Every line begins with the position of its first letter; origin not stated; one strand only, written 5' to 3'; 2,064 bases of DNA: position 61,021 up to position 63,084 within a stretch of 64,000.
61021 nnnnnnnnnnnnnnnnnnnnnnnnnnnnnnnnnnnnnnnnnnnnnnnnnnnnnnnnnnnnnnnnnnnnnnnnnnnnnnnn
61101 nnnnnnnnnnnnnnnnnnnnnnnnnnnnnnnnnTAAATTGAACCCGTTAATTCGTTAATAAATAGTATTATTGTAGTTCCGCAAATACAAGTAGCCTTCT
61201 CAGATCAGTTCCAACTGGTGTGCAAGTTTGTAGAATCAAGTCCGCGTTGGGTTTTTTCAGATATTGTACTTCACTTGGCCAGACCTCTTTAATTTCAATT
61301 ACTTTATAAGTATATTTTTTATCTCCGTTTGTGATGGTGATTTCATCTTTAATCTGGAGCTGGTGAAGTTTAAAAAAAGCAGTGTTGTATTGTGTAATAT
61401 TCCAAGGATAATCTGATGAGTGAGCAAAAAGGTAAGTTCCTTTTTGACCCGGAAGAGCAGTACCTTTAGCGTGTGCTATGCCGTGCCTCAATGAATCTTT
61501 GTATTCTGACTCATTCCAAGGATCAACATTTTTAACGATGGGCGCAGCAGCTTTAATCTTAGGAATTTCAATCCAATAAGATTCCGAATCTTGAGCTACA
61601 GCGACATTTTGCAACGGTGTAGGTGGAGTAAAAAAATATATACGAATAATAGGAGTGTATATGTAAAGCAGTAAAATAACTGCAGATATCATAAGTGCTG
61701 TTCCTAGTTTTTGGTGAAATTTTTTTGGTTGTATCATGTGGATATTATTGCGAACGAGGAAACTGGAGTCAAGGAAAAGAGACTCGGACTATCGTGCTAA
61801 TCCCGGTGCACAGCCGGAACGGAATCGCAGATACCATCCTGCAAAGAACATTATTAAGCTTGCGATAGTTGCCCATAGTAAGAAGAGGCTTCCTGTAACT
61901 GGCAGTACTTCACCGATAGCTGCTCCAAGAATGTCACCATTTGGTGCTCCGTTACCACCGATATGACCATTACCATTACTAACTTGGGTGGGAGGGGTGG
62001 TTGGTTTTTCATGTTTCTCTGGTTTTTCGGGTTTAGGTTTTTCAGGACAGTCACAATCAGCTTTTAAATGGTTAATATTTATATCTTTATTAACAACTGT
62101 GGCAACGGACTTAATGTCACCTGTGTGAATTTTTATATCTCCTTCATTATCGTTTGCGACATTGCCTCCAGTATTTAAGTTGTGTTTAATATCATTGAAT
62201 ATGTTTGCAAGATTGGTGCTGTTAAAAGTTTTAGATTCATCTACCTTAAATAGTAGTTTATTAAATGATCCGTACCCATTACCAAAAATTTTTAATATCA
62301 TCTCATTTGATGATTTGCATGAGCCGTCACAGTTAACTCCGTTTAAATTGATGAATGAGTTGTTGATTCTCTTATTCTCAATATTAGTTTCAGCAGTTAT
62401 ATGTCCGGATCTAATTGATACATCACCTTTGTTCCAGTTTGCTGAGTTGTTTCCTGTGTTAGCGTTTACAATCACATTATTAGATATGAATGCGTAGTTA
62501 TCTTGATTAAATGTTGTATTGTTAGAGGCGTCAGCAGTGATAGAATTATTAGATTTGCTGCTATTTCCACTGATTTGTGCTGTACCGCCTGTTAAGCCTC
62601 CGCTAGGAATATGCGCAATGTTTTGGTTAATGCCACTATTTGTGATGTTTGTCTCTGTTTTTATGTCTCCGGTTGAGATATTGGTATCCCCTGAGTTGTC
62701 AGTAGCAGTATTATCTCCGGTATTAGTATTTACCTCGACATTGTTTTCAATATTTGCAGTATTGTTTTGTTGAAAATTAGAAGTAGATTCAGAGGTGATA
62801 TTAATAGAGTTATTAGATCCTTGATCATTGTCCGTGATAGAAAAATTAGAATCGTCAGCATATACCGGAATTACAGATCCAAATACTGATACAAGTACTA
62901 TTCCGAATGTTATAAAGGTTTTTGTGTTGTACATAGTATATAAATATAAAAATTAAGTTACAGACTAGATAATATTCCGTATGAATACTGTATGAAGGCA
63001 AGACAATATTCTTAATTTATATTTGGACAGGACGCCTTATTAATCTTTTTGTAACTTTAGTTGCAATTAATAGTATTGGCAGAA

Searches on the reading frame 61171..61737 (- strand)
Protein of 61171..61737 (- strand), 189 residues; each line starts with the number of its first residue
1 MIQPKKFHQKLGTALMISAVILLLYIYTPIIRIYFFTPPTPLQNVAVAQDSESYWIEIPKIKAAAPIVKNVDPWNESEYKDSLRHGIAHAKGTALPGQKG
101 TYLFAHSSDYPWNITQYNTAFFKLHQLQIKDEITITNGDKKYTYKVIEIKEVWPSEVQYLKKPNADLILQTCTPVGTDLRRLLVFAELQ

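Call 22: search_protein_families(library=pfam, proteins=[window:61171-61737:-], max_evalue=0.01)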
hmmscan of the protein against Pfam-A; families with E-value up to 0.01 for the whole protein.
window:61171-61737:- (189 aa): 1 family
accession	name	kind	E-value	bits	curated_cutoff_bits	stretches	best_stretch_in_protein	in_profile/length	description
PF04203.18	Sortase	-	8.5e-22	77.7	26.6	1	56-188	1-124/125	Sortase domain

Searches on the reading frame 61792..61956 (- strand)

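Call 76: search_protein_families(library=ncbifam, proteins=[window:61792-61956:-], max_evalue=10)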
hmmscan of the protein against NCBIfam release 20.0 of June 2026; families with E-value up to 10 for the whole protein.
seq(55 aa): 1 family
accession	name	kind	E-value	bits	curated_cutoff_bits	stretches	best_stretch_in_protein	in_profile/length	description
TIGR01167.1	LPXTG_anchor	domain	0.099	13.3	15.9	1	18-46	2-31/34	LPXTG cell wall anchor domain-containing protein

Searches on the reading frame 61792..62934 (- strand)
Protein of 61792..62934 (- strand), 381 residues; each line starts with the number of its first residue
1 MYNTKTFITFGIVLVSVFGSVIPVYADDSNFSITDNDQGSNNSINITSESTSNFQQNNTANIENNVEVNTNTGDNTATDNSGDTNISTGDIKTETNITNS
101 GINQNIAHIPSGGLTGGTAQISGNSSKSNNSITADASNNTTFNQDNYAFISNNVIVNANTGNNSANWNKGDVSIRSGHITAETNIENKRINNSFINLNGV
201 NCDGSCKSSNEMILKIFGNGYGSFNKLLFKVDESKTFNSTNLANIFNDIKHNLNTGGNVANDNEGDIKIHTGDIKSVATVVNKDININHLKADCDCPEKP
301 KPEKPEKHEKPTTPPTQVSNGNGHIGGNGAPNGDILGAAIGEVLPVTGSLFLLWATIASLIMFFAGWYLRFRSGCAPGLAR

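Call 22: search_protein_families(library=pfam, proteins=[window:61792-62934:-], max_evalue=0.01)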
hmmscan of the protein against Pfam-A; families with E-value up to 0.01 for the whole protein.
window:61792-62934:- (381 aa): 0 families

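Call 74: find_encoding_contigs(protein=window:61792-62934:-, flank=10000, max_places=2)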
Protein window:61792-62934:- (381 aa): no gene with exactly this product is on record in the collection.
